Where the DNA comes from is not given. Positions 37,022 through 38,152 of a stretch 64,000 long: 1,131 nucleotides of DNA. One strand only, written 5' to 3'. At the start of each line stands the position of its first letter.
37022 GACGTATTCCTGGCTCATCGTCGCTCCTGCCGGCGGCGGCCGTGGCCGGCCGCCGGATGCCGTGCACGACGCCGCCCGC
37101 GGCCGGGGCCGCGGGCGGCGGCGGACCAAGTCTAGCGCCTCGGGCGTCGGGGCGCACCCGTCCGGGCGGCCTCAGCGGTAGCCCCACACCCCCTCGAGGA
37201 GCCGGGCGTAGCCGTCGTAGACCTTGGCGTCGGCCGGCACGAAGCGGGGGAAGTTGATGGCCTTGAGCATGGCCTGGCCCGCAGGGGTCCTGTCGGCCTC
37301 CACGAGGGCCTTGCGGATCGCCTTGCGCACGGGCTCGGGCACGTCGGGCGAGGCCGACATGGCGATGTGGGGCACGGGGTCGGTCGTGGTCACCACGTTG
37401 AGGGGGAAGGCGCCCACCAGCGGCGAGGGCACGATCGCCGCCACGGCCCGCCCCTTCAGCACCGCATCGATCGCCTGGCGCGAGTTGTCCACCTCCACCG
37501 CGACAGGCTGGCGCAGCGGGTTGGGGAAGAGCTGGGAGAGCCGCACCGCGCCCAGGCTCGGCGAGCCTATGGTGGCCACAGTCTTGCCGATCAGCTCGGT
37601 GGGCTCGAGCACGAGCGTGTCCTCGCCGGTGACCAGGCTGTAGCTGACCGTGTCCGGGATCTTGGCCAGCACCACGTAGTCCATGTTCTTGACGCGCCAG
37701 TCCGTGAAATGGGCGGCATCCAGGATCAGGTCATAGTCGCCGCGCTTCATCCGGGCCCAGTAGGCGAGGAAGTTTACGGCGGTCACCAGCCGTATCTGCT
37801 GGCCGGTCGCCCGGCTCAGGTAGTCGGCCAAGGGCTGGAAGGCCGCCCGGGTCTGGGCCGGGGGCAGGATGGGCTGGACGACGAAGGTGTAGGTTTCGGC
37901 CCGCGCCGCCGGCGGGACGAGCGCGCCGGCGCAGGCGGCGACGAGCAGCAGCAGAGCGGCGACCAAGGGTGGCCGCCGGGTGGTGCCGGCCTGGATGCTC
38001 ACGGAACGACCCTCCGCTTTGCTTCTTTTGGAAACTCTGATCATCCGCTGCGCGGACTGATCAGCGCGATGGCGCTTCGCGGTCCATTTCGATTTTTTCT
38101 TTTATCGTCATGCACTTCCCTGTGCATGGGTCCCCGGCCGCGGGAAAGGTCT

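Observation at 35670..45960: A structured intergenic repeat of about 150–170 bp in three copies, each placed directly 5' of a gene in the same relative orientation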

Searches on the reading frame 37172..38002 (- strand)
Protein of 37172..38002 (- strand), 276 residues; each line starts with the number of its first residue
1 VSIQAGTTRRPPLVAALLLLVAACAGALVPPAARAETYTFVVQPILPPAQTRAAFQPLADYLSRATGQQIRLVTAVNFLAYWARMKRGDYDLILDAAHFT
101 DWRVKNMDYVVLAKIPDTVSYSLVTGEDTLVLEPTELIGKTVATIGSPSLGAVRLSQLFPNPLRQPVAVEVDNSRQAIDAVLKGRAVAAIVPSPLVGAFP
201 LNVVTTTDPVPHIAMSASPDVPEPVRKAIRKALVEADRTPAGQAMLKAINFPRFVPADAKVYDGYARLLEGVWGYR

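Call 66: find_homologous_proteins(query=window:37172-38002:-, max_evalue=1e-40)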
Query window:37172-38002:- (276 aa): 968 proteins with E <= 1e-40 among 8000 candidates; the best 120 are listed.
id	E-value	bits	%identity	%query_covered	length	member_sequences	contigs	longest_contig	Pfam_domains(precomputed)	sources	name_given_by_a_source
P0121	4.6e-174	595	100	100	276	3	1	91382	PF12974.13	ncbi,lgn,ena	-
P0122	7.3e-143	493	86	91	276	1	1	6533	PF12974.13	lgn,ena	-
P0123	4.7e-138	477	88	87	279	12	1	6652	PF12974.13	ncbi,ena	-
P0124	3.2e-136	471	86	88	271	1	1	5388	PF12974.13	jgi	-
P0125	2.3e-117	409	71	97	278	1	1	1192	PF12974.13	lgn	-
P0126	1.8e-101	357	65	94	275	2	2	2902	PF12974.13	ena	-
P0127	5.6e-100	352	62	96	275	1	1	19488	PF12974.13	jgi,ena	-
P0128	8.3e-100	352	67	88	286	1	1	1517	PF12974.13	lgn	-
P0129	2.0e-99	351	62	97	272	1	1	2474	PF12974.13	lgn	-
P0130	2.5e-99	350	66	88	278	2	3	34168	PF12974.13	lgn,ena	-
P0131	1.7e-98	347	66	88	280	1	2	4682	PF12974.13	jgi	jgi:phosphonate transport system substrate-binding protein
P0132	1.8e-98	347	61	96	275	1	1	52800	PF12974.13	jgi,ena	-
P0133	7.7e-98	345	68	86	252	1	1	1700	PF12974.13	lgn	-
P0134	1.6e-97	344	63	93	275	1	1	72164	PF12974.13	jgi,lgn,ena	-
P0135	6.8e-97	342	63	95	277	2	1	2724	PF12974.13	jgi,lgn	jgi:phosphonate transport system substrate-binding protein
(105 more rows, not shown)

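Call 67: find_encoding_contigs(protein=P0121, flank=3000, max_places=4)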
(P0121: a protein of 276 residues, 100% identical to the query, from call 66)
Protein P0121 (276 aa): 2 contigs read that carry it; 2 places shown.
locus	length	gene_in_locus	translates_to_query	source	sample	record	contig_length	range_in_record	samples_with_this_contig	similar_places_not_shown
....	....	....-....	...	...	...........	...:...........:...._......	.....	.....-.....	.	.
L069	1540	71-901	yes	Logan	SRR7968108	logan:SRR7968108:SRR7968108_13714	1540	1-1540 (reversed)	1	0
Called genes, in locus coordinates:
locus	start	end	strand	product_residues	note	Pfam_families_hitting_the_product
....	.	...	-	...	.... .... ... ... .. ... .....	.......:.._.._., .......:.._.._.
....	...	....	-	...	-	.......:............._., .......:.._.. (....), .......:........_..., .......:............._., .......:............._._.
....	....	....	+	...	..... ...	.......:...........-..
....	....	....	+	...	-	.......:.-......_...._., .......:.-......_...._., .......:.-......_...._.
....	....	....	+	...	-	?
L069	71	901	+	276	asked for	PF12974:Phosphonate-bd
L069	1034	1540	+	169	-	?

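Call 68: find_encoding_contigs(protein=P0123, flank=6000, max_places=3)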
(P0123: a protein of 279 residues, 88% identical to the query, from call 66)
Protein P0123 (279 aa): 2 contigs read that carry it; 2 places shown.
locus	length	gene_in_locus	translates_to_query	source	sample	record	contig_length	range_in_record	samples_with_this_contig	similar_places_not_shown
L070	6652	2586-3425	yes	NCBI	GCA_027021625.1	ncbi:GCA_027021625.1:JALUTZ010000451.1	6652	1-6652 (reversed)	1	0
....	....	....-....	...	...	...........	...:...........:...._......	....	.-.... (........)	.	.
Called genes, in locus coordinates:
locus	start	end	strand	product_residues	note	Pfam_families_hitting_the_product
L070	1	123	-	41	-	?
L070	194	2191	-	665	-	PF00456:Transketolase_N, PF00676:E1_dh (weak), PF02779:Transket_pyr, PF02780:Transketolase_C, PF22613:Transketolase_C_1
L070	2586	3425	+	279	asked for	PF12974:Phosphonate-bd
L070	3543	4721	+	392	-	PF00438:S-AdoMet_synt_N, PF02772:S-AdoMet_synt_M, PF02773:S-AdoMet_synt_C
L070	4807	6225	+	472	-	PF05221:AdoHcyase, PF00670:AdoHcyase_NAD, PF02826:2-Hacid_dh_C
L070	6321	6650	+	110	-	?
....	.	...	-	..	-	?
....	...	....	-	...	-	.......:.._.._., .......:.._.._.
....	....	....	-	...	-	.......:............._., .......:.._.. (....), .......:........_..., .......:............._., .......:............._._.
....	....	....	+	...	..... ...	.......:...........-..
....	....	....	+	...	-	?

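Call 69: find_encoding_contigs(protein=P0122, flank=6000, max_places=3)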
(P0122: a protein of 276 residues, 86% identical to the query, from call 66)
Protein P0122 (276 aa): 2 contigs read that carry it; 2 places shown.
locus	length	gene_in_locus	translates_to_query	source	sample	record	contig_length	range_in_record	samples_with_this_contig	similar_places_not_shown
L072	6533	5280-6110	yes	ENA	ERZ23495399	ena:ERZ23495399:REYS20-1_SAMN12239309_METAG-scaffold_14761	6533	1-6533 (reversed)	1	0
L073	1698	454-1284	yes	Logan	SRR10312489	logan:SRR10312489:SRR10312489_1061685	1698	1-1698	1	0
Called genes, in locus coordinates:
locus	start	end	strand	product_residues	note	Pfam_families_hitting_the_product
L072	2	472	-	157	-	?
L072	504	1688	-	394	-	PF00162:PGK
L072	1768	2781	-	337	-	PF00044:Gp_dh_N, PF02800:Gp_dh_C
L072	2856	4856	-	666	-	PF00456:Transketolase_N, PF00676:E1_dh (weak), PF02779:Transket_pyr, PF02780:Transketolase_C, PF22613:Transketolase_C_1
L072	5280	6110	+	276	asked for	PF12974:Phosphonate-bd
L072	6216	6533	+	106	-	?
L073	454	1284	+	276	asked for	PF12974:Phosphonate-bd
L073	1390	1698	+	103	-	?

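Call 70: find_encoding_contigs(protein=P0124, flank=6000, max_places=3)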
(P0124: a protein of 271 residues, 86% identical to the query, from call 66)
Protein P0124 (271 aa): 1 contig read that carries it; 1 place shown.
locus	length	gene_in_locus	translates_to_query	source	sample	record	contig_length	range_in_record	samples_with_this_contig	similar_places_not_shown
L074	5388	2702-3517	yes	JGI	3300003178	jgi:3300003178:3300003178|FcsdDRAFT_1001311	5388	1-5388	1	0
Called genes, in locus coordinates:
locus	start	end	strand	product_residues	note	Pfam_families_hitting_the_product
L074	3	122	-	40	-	?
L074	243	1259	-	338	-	PF02779:Transket_pyr, PF22613:Transketolase_C_1, PF02780:Transketolase_C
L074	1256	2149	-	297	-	PF00456:Transketolase_N, PF13292:DXP_synthase_N (faint), PF00676:E1_dh (weak)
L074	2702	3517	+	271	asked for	PF12974:Phosphonate-bd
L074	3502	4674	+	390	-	-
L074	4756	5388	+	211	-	?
